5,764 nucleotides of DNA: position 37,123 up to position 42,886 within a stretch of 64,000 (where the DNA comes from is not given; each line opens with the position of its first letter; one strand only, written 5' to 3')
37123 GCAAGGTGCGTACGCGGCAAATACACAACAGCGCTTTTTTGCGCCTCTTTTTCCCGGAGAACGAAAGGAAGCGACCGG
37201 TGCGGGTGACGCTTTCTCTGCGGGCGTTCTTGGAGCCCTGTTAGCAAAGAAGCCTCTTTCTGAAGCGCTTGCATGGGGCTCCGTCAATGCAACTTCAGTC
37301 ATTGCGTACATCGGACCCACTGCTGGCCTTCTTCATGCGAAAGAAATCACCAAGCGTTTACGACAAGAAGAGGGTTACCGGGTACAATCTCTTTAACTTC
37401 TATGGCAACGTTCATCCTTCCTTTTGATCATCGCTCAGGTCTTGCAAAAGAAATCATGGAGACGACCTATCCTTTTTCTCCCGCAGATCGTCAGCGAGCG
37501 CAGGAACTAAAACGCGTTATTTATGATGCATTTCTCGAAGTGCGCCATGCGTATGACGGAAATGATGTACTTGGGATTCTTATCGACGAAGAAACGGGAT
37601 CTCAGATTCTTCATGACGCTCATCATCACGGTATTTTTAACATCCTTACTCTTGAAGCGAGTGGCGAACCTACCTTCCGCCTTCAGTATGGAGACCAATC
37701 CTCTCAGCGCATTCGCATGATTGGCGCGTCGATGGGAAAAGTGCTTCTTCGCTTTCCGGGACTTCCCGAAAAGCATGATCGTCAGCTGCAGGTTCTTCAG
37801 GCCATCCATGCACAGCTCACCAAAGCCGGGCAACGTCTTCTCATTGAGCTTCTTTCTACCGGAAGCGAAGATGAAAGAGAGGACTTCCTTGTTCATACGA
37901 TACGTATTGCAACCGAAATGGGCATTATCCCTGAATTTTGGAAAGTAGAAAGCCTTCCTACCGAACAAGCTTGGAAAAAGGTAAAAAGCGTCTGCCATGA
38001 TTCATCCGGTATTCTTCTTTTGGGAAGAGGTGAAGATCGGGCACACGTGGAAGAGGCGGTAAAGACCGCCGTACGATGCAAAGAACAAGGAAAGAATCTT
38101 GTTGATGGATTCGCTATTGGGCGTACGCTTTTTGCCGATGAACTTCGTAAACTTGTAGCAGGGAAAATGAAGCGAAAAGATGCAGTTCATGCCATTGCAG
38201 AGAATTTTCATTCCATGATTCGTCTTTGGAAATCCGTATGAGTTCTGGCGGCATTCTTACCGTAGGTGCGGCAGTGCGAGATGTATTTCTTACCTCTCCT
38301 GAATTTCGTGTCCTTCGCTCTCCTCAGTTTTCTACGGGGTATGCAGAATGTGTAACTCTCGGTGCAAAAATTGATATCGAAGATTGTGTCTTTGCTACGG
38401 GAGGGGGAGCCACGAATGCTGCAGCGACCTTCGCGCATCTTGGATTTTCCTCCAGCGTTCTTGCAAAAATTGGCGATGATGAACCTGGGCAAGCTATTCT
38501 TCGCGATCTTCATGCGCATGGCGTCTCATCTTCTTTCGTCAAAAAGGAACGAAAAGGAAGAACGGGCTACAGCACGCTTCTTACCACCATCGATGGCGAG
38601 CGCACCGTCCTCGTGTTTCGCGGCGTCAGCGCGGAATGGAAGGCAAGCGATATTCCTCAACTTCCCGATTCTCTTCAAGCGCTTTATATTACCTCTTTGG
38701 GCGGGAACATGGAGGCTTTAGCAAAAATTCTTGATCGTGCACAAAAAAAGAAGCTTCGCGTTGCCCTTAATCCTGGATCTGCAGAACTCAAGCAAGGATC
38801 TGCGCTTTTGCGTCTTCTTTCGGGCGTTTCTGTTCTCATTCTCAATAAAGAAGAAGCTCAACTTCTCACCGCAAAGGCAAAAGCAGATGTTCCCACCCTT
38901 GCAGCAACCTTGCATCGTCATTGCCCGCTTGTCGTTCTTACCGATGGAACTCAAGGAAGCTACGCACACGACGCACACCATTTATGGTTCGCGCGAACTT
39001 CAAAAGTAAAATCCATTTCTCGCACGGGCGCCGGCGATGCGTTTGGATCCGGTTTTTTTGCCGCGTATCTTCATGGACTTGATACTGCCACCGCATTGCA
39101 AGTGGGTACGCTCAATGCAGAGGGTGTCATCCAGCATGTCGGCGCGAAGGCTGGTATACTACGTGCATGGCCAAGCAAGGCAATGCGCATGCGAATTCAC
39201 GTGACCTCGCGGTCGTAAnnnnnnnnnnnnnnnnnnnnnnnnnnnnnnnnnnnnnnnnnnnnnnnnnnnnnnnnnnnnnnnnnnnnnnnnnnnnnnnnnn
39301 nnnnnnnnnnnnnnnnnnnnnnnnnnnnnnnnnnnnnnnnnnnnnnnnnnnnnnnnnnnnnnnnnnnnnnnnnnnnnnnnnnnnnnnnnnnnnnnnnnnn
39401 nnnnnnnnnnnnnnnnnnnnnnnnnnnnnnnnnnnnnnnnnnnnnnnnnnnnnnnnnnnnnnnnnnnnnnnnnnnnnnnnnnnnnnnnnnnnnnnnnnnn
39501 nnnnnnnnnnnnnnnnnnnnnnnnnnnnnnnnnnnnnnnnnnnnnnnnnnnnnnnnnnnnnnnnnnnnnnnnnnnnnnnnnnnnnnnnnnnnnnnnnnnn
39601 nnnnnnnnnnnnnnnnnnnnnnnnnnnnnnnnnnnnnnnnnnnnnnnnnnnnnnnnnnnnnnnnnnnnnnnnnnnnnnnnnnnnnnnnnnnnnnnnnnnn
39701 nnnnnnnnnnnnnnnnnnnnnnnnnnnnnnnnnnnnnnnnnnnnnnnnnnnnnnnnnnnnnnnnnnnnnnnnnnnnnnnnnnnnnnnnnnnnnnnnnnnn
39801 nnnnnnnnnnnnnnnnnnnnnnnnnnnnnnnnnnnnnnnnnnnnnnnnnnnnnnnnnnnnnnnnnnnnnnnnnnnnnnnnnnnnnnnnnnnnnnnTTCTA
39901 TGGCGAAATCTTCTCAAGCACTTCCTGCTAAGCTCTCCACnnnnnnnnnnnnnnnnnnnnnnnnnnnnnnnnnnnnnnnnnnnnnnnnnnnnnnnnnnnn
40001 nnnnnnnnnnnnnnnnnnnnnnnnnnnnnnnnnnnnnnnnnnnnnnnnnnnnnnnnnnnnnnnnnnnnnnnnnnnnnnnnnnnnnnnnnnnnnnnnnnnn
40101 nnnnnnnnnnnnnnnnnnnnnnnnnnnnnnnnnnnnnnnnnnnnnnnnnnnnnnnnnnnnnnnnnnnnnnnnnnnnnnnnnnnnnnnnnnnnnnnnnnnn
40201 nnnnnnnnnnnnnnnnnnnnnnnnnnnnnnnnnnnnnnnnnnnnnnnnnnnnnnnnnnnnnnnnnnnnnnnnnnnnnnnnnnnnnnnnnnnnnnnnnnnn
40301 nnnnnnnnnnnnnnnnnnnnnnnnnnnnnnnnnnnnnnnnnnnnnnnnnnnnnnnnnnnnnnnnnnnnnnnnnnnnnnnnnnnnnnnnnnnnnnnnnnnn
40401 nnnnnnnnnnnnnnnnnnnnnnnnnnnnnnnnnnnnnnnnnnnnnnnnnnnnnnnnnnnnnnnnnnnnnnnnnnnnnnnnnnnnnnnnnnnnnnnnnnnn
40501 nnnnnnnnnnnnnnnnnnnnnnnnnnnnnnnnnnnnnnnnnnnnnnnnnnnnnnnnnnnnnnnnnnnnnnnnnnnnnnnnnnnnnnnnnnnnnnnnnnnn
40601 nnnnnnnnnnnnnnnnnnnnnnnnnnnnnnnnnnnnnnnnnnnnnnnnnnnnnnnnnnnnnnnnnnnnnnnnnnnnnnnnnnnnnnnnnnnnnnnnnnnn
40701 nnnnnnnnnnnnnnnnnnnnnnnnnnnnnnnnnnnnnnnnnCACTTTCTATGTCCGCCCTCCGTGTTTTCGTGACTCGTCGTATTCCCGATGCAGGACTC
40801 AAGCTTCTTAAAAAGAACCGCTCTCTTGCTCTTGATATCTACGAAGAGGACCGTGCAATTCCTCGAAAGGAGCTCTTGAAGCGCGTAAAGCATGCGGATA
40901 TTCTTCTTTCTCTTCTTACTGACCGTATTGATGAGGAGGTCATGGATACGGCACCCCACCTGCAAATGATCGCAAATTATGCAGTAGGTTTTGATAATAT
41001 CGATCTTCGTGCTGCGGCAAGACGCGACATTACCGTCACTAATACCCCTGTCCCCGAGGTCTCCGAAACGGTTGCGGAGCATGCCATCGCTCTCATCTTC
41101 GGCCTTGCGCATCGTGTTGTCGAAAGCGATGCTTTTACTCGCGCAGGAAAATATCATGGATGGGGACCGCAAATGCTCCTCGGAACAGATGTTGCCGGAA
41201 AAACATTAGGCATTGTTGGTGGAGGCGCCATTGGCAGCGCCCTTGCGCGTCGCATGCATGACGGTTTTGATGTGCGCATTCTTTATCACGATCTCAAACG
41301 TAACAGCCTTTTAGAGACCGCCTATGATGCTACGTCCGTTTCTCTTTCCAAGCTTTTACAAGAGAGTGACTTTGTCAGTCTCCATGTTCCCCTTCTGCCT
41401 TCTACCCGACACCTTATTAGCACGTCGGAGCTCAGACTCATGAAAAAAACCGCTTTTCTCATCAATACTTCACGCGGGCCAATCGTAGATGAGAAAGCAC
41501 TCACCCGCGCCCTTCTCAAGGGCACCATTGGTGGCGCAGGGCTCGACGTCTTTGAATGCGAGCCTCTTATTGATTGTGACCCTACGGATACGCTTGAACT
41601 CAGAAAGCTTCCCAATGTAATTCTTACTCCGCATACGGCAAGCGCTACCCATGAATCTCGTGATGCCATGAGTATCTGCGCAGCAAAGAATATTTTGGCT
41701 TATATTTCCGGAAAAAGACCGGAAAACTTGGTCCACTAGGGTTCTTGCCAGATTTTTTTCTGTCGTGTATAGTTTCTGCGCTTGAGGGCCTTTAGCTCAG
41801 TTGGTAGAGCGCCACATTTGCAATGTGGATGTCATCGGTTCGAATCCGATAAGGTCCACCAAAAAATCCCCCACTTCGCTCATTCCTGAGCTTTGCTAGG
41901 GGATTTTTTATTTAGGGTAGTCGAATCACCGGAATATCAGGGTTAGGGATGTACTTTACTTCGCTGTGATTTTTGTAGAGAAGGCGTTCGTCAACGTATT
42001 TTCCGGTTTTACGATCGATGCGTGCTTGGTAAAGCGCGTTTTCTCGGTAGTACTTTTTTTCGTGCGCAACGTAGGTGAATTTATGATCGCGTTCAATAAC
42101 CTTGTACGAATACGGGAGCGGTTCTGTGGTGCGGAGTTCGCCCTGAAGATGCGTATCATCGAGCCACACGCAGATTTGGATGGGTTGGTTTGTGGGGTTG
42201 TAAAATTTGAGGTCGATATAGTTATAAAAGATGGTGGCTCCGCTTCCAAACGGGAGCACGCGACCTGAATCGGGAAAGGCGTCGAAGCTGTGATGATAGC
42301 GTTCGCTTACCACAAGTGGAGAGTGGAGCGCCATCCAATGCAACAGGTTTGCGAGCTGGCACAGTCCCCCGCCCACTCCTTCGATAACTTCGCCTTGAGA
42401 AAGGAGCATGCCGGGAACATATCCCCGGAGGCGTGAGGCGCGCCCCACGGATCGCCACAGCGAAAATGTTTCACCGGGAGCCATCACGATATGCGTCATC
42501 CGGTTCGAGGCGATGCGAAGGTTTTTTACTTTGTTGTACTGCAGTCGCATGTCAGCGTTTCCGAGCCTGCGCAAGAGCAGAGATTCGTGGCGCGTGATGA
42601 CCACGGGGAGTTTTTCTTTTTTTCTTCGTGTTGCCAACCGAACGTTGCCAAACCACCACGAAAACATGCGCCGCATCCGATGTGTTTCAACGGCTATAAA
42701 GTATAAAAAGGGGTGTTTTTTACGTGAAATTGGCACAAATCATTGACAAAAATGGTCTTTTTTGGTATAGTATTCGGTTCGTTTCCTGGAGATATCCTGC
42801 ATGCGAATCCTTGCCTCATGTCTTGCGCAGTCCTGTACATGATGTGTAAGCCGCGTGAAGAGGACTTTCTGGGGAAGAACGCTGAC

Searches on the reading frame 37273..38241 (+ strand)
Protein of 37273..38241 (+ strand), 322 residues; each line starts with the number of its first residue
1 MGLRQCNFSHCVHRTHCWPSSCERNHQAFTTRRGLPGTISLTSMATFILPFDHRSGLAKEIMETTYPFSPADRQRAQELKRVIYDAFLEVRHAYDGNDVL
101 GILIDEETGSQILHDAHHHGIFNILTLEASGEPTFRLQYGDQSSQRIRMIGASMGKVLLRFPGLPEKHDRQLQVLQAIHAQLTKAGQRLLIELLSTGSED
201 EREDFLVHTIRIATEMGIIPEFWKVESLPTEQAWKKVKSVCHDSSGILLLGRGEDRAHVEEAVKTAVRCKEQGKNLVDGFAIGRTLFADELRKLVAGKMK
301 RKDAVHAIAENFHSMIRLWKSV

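Call 63: search_protein_families(library=pfam, proteins=[window:37273-38241:+], max_evalue=0.001)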
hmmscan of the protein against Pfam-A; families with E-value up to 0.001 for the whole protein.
window:37273-38241:+ (322 aa): 1 family
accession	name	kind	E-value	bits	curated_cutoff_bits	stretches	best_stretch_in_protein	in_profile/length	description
PF09863.15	DUF2090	-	4.3e-35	121.7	27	1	46-321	37-308/310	Uncharacterized protein conserved in bacteria (DUF2090)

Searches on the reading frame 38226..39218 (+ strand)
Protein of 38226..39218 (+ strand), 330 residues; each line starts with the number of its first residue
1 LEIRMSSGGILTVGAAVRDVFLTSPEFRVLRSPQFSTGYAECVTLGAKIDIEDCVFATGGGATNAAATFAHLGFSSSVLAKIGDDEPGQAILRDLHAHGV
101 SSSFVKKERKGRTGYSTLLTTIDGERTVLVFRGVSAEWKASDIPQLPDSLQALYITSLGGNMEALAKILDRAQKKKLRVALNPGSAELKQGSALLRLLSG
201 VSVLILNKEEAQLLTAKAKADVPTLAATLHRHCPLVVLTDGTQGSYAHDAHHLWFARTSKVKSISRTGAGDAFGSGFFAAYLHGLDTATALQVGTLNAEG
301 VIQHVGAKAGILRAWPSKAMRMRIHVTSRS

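Call 63: search_protein_families(library=pfam, proteins=[window:38226-39218:+], max_evalue=0.001)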
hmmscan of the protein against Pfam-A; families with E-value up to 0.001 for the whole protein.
window:38226-39218:+ (330 aa): 1 family
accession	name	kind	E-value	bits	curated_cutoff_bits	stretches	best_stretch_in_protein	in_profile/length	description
PF00294.29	PfkB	-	5.1e-40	138.1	25.8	1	51-309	28-297/302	pfkB family carbohydrate kinase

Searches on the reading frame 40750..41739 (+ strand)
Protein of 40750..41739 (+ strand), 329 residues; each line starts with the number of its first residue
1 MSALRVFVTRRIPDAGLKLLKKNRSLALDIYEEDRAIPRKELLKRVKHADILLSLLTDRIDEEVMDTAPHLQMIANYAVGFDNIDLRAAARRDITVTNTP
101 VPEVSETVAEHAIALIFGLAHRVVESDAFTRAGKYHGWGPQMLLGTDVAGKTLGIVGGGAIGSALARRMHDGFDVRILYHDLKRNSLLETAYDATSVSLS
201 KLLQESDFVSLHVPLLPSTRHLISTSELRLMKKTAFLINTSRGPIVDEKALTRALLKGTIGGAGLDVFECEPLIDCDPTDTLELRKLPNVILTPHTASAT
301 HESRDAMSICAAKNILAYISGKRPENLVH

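Call 64: search_protein_families(library=pfam, proteins=[window:40750-41739:+], max_evalue=0.001)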
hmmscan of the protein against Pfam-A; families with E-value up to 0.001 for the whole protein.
window:40750-41739:+ (329 aa): 4 families
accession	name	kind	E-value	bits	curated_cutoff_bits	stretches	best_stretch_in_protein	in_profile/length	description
PF02826.25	2-Hacid_dh_C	-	2.7e-55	187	25.1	1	113-297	1-178/178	D-isomer specific 2-hydroxyacid dehydrogenase, NAD binding domain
PF00389.36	2-Hacid_dh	-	6.7e-31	107.2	24.6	1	6-328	1-133/134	D-isomer specific 2-hydroxyacid dehydrogenase, catalytic domain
PF03807.23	F420_oxidored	-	0.00055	20.9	21.6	0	153-215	2-69/94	NADP oxidoreductase coenzyme F420-dependent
PF03435.24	Sacchrp_dh_NADP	-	0.00066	20.5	25.1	0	155-198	3-47/129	Saccharopine dehydrogenase NADP binding domain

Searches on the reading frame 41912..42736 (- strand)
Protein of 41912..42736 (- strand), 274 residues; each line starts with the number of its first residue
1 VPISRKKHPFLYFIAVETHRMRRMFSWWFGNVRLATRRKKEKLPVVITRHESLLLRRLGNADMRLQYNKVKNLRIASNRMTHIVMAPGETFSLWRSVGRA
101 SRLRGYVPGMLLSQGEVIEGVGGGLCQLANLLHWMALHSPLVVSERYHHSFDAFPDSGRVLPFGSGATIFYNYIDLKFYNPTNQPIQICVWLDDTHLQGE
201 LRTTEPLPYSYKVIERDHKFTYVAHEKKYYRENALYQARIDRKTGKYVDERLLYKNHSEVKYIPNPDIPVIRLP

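Call 64: search_protein_families(library=pfam, proteins=[window:41912-42736:-], max_evalue=0.001)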
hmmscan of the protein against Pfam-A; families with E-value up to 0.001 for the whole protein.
window:41912-42736:- (274 aa): 1 family
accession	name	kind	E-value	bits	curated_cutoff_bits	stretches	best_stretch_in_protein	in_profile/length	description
PF04294.18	VanW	-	2.5e-39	134.2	27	1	68-201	1-129/130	VanW like protein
